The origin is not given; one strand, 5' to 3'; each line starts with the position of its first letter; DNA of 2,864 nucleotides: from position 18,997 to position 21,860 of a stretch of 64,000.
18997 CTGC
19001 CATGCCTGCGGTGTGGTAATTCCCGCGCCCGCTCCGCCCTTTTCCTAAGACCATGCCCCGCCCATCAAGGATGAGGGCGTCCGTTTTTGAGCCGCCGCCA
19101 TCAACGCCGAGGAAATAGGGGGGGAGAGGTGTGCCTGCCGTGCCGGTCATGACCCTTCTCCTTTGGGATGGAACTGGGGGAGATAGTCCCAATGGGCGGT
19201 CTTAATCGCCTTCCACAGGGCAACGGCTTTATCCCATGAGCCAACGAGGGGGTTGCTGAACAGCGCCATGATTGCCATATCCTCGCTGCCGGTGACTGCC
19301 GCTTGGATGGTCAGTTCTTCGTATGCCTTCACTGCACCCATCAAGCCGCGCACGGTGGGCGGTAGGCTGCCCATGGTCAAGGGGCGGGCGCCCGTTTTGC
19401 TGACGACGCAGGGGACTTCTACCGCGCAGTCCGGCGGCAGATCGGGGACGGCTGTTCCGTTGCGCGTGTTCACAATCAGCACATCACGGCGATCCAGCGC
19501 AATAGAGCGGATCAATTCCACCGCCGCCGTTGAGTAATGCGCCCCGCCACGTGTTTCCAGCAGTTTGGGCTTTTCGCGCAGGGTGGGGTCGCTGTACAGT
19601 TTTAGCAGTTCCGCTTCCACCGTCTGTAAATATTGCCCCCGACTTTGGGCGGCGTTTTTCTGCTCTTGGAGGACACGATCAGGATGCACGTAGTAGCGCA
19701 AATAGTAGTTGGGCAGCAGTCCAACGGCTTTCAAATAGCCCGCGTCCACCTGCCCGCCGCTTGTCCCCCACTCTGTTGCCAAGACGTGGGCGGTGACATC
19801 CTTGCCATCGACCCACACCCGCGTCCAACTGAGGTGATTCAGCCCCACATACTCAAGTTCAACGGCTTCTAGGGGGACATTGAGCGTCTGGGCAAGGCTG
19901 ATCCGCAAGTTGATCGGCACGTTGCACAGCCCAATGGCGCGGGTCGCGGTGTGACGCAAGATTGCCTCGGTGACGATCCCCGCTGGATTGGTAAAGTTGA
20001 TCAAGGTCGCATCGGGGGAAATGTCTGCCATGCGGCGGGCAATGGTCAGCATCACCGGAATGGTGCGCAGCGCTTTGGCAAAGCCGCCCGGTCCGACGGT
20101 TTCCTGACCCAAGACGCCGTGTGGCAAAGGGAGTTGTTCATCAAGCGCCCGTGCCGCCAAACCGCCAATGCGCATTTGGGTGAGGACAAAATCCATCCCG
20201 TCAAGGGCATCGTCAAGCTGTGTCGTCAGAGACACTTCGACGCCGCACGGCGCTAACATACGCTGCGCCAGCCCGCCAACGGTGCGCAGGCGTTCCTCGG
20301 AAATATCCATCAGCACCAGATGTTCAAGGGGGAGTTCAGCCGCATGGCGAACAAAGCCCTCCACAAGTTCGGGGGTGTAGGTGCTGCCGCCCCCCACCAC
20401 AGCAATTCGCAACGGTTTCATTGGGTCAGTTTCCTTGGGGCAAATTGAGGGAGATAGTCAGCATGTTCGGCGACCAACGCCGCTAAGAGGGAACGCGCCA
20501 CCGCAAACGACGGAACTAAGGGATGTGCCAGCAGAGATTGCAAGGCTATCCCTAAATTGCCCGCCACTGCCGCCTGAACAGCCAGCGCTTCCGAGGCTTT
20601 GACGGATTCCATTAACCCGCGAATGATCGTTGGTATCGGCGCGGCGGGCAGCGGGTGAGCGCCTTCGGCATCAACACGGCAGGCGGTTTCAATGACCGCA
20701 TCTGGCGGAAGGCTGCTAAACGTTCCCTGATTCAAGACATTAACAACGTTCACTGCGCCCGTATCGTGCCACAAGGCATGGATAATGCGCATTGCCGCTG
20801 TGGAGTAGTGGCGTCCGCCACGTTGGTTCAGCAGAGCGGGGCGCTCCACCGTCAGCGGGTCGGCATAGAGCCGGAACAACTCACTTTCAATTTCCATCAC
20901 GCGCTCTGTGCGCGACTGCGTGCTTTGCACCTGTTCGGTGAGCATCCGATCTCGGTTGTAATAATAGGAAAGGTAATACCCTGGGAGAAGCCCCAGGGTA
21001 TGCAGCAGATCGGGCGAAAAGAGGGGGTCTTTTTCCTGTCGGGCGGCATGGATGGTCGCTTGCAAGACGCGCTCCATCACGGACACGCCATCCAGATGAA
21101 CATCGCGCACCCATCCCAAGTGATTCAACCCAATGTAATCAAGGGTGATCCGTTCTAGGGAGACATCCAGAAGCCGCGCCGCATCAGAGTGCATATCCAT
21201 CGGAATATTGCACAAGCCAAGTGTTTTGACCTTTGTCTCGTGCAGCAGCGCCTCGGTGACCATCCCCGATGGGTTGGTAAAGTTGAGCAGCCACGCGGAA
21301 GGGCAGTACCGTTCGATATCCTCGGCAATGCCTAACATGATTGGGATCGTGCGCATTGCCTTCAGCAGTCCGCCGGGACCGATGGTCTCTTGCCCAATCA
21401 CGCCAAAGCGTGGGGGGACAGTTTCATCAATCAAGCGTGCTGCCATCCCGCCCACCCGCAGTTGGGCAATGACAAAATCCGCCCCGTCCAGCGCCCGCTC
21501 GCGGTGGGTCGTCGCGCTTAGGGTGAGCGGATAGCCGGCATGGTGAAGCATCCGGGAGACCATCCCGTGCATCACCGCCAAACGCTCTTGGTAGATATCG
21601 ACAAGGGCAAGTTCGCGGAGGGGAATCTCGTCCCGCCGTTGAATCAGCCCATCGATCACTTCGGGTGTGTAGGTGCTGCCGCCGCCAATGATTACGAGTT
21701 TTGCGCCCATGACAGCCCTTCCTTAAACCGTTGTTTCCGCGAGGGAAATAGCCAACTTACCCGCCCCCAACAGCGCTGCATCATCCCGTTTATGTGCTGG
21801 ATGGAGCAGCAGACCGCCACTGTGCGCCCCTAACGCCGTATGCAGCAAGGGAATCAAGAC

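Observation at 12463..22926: PTS-independent beta-glucoside/cellodextrin operon: secreted GH9 + ABC importer + BadF-type kinase + two ChbF-like GH4 6-phospho-beta-glucosidases + ROK repressor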

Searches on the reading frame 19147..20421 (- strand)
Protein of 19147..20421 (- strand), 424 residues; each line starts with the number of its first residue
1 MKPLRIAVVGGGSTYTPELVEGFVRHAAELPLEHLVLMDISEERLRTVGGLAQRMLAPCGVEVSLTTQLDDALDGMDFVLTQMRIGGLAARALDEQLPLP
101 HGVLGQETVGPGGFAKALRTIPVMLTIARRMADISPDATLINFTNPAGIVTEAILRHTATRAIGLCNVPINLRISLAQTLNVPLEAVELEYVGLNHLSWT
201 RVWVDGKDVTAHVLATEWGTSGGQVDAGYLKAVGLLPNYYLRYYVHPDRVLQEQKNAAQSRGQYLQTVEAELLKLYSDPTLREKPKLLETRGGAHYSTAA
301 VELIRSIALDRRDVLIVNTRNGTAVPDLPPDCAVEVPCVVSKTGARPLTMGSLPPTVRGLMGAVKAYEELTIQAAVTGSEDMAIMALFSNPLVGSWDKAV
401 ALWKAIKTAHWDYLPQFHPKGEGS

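Call 3: search_protein_families(library=pfam, proteins=[window:19147-20421:-])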
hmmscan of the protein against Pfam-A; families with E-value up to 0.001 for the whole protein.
window:19147-20421:- (424 aa): 2 families
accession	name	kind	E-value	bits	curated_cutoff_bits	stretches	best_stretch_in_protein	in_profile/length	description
PF02056.22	Glyco_hydro_4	-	7.3e-54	182.5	23.2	1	5-181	1-182/183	Family 4 glycosyl hydrolase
PF11975.13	Glyco_hydro_4C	-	1.1e-52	179.5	24.1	1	191-393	1-211/211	Family 4 glycosyl hydrolase C-terminal domain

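Call 4: search_protein_families(library=ncbifam, proteins=[window:19147-20421:-])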
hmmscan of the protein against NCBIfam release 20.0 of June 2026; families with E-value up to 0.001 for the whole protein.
window:19147-20421:- (424 aa): 3 families
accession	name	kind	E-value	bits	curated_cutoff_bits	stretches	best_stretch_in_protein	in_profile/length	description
NF011657.0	PRK15076.1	subfamily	1.3e-61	208.6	486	1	4-418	3-430/432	alpha-galactosidase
NF041089.1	alpha_gluc_AglA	equivalog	2.2e-26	92.7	650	2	5-210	2-215/464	alpha-glucosidase AglA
NF004863.0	PRK06223.1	subfamily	1.3e-05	24.5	283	0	122-188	98-169/313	malate dehydrogenase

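Call 7: search_solved_structures(query=window:19147-20421:-, max_evalue=0.00001)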
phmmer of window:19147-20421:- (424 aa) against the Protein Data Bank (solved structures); distinct sequences matched with E-value up to 0.00001: 14.
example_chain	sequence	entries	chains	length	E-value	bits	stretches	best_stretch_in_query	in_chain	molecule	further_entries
5c3m_A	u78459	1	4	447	7.8e-117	394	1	2-419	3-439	Putative 6-phospho-beta-glucosidase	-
1s6y_A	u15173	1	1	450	2.4e-116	392.4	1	2-420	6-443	6-phospho-beta-glucosidase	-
1up7_A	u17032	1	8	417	6.3e-73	249.4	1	4-414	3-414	6-PHOSPHO-BETA-GLUCOSIDASE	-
1up6_A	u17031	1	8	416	8.9e-73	248.9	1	4-414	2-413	6-PHOSPHO-BETA-GLUCOSIDASE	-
1up4_A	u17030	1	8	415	1.2e-72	248.5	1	4-414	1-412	6-PHOSPHO-BETA-GLUCOSIDASE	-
1u8x_X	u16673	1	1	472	1.1e-58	202.5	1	3-416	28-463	Maltose-6'-phosphate glucosidase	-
6wbt_A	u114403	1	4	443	8.4e-54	186.4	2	2-211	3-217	cellulase IBT99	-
6dux_A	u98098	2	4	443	2.8e-50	174.8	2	1-209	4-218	6-phospho-alpha-glucosidase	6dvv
6vc6_A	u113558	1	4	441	1e-48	169.7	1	1-405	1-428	6-phospho-alpha-glucosidase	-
3fef_A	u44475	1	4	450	1.8e-19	73.3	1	67-200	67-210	Putative glucosidase lplD, ALPHA-GALACTURONIDASE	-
3u95_A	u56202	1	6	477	2.6e-15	59.6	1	5-218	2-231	Glycoside hydrolase, family 4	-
7br4_A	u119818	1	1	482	2.6e-14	56.3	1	4-218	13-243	Alpha-glucosidase, putative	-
1vjt_A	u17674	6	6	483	3e-14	56.1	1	4-218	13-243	alpha-glucosidase | Alpha-glucosidase, putative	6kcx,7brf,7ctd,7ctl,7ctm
1obb_A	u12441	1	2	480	3.6e-14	55.9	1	3-201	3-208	ALPHA-GLUCOSIDASE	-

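Call 15: find_encoding_contigs(protein=window:19147-20421:-, flank=10000, max_places=6)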
Protein window:19147-20421:- (424 aa): 23 contigs read that carry it; 6 places shown.
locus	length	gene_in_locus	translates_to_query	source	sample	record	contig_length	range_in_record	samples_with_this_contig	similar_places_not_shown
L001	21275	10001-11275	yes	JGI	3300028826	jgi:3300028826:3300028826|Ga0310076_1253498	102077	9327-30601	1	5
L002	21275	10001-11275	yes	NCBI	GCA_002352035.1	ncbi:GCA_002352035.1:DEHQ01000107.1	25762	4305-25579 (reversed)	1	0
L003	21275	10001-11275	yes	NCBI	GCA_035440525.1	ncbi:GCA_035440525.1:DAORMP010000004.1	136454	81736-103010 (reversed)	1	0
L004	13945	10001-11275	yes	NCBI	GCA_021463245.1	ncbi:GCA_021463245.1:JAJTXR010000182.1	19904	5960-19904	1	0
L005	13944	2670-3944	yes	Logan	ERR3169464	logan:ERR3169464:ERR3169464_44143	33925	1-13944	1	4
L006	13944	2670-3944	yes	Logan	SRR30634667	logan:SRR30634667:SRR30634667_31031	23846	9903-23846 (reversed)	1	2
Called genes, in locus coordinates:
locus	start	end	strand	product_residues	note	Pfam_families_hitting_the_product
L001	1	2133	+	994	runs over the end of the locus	PF07517:SecA_DEAD, PF01043:SecA_PP_bind, PF21090:P-loop_SecA, PF07516:SecA_SW, PF02810:SEC-C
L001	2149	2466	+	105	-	-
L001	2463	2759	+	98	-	-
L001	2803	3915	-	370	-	PF22541:DUF7005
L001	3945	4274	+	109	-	-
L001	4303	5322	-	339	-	-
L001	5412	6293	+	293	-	-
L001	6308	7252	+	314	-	PF03576:Peptidase_S58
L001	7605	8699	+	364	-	PF01047:MarR (weak), PF13412:HTH_24 (weak), PF25213:HVO_A0261_N (weak), PF00480:ROK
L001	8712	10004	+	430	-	PF02056:Glyco_hydro_4, PF11975:Glyco_hydro_4C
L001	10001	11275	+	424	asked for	PF02056:Glyco_hydro_4, PF11975:Glyco_hydro_4C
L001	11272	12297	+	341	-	PF01869:BcrAD_BadFG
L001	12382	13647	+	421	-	PF01547:SBP_bac_1, PF13416:SBP_bac_8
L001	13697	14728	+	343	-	PF00528:BPD_transp_1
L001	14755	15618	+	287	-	PF00528:BPD_transp_1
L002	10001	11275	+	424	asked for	PF02056:Glyco_hydro_4, PF11975:Glyco_hydro_4C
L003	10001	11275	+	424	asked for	PF02056:Glyco_hydro_4, PF11975:Glyco_hydro_4C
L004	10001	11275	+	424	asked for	PF02056:Glyco_hydro_4, PF11975:Glyco_hydro_4C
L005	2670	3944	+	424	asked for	PF02056:Glyco_hydro_4, PF11975:Glyco_hydro_4C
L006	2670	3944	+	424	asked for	PF02056:Glyco_hydro_4, PF11975:Glyco_hydro_4C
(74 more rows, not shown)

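Call 32: search_solved_structures(query=window:19147-20421:-, max_evalue=1e-40, show_alignments=5)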
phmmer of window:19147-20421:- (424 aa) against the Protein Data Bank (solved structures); distinct sequences matched with E-value up to 1e-40: 9.
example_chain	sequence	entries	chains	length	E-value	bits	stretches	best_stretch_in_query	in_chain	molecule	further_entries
5c3m_A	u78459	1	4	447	7.8e-117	394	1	2-419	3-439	Putative 6-phospho-beta-glucosidase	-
1s6y_A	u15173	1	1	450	2.4e-116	392.4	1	2-420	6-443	6-phospho-beta-glucosidase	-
1up7_A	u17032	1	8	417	6.3e-73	249.4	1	4-414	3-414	6-PHOSPHO-BETA-GLUCOSIDASE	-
1up6_A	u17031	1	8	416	8.9e-73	248.9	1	4-414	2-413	6-PHOSPHO-BETA-GLUCOSIDASE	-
1up4_A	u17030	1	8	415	1.2e-72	248.5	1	4-414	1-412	6-PHOSPHO-BETA-GLUCOSIDASE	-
1u8x_X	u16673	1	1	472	1.1e-58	202.5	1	3-416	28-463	Maltose-6'-phosphate glucosidase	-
6wbt_A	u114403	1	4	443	8.4e-54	186.4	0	2-211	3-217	cellulase IBT99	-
6dux_A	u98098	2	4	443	2.8e-50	174.8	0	1-209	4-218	6-phospho-alpha-glucosidase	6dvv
6vc6_A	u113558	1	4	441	1e-48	169.7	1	1-405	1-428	6-phospho-alpha-glucosidase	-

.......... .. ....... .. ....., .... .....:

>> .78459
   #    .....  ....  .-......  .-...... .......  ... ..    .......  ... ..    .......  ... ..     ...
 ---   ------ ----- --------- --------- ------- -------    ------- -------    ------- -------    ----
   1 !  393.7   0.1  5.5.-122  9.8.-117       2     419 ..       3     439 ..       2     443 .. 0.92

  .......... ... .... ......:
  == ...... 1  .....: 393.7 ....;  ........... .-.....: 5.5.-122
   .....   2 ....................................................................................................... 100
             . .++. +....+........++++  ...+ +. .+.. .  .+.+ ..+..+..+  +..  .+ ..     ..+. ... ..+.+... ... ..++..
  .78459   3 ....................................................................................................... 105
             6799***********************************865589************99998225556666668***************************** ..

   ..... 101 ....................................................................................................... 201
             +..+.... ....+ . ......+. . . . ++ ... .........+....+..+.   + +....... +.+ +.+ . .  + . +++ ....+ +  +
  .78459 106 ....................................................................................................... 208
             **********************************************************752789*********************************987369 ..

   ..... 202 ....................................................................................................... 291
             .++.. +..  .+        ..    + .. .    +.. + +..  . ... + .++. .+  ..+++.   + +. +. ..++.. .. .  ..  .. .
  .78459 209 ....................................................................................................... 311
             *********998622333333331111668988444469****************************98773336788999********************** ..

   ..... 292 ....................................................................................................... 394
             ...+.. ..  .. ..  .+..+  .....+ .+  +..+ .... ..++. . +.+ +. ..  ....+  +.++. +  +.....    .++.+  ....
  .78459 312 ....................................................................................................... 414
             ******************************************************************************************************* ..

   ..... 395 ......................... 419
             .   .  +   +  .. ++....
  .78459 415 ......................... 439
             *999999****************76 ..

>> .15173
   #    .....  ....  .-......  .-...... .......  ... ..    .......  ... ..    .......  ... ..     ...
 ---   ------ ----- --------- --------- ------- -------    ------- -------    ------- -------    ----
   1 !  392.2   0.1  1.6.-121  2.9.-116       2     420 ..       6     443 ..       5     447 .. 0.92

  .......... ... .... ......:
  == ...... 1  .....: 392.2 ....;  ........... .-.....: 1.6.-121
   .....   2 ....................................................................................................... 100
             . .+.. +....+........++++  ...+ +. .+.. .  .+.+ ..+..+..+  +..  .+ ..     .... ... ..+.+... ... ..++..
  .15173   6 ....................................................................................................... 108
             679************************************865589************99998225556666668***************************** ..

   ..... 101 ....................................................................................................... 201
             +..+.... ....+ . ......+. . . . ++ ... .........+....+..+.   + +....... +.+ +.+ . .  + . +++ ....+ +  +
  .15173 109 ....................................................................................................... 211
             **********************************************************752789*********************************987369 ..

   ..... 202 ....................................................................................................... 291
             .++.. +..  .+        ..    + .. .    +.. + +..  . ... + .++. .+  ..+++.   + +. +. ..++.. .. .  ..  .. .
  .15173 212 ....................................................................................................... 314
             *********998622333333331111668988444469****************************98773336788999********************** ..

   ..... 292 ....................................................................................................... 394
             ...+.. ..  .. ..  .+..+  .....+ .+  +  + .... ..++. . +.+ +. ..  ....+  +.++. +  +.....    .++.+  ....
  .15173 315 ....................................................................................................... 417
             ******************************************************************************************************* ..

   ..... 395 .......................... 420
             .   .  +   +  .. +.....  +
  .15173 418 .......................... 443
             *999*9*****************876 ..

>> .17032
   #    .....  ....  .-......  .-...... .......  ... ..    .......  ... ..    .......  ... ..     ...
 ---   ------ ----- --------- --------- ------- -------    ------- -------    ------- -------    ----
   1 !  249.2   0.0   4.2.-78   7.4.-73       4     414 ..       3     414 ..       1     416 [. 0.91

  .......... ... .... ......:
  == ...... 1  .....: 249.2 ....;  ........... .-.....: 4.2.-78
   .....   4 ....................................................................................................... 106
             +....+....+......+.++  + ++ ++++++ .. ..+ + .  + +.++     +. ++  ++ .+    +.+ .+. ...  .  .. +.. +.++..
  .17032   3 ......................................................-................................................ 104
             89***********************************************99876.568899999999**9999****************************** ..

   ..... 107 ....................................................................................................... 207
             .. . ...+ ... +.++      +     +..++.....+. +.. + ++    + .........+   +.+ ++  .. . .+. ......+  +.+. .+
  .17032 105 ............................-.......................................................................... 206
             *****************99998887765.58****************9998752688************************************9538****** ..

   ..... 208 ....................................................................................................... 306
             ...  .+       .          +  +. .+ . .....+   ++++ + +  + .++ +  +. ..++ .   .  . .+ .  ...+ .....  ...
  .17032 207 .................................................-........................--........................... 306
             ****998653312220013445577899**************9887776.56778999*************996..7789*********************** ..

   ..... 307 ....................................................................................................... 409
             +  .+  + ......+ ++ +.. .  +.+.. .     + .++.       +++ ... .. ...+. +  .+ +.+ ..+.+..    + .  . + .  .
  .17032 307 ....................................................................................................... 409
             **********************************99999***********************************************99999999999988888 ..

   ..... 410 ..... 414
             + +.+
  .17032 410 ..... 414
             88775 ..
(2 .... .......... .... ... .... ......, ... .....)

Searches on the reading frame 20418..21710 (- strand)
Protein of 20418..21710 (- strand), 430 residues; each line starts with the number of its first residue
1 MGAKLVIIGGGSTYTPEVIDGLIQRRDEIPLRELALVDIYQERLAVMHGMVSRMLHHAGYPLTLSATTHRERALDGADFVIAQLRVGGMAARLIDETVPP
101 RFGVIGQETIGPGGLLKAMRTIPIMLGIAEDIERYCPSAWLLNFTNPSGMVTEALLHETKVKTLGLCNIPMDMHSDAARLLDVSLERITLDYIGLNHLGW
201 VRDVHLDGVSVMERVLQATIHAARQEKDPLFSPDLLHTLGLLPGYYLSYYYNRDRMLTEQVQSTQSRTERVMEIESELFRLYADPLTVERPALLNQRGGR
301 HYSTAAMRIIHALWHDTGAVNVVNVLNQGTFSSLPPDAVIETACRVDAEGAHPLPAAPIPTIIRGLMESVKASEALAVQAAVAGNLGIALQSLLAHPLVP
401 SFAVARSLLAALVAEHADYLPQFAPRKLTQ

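Call 3: search_protein_families(library=pfam, proteins=[window:20418-21710:-])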
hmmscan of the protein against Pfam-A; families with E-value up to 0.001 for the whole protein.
window:20418-21710:- (430 aa): 2 families
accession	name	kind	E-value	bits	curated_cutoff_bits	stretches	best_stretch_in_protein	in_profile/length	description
PF02056.22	Glyco_hydro_4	-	1.3e-57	194.8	23.2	1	4-182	1-182/183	Family 4 glycosyl hydrolase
PF11975.13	Glyco_hydro_4C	-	2.9e-47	161.8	24.1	1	192-399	1-211/211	Family 4 glycosyl hydrolase C-terminal domain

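Call 4: search_protein_families(library=ncbifam, proteins=[window:20418-21710:-])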
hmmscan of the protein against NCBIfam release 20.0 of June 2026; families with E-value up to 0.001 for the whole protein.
window:20418-21710:- (430 aa): 2 families
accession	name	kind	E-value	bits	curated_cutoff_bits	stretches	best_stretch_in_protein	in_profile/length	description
NF011657.0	PRK15076.1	subfamily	2.1e-69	234.2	486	1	3-424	3-430/432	alpha-galactosidase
NF041089.1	alpha_gluc_AglA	equivalog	4.4e-26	91.8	650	2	4-214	2-217/464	alpha-glucosidase AglA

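Call 6: search_solved_structures(query=window:20418-21710:-, max_evalue=0.00001)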
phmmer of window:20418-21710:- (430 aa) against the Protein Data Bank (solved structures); distinct sequences matched with E-value up to 0.00001: 14.
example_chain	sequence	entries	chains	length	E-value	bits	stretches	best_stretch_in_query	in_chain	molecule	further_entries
5c3m_A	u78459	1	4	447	1.8e-118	399.4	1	4-426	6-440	Putative 6-phospho-beta-glucosidase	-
1s6y_A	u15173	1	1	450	2.9e-116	392.2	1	4-425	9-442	6-phospho-beta-glucosidase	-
1up7_A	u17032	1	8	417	1.7e-68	234.8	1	4-420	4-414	6-PHOSPHO-BETA-GLUCOSIDASE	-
1up6_A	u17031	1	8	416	1.8e-68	234.7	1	4-420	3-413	6-PHOSPHO-BETA-GLUCOSIDASE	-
1up4_A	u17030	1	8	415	2e-68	234.6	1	4-420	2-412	6-PHOSPHO-BETA-GLUCOSIDASE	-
6wbt_A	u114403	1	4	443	4.5e-59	203.8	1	4-422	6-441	cellulase IBT99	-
1u8x_X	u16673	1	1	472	5.2e-59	203.6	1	4-423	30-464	Maltose-6'-phosphate glucosidase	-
6dux_A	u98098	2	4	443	2.8e-49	171.5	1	5-422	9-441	6-phospho-alpha-glucosidase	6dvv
6vc6_A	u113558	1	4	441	2.5e-44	155.2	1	5-420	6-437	6-phospho-alpha-glucosidase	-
3fef_A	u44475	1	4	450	4.2e-24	88.6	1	62-205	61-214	Putative glucosidase lplD, ALPHA-GALACTURONIDASE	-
1obb_A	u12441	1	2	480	4e-14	55.8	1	4-209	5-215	ALPHA-GLUCOSIDASE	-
7br4_A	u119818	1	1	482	4.3e-13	52.4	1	4-205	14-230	Alpha-glucosidase, putative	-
1vjt_A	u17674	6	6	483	4.6e-13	52.2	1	4-205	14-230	alpha-glucosidase | Alpha-glucosidase, putative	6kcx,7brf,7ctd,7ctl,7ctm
3u95_A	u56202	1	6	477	2e-10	43.6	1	4-203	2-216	Glycoside hydrolase, family 4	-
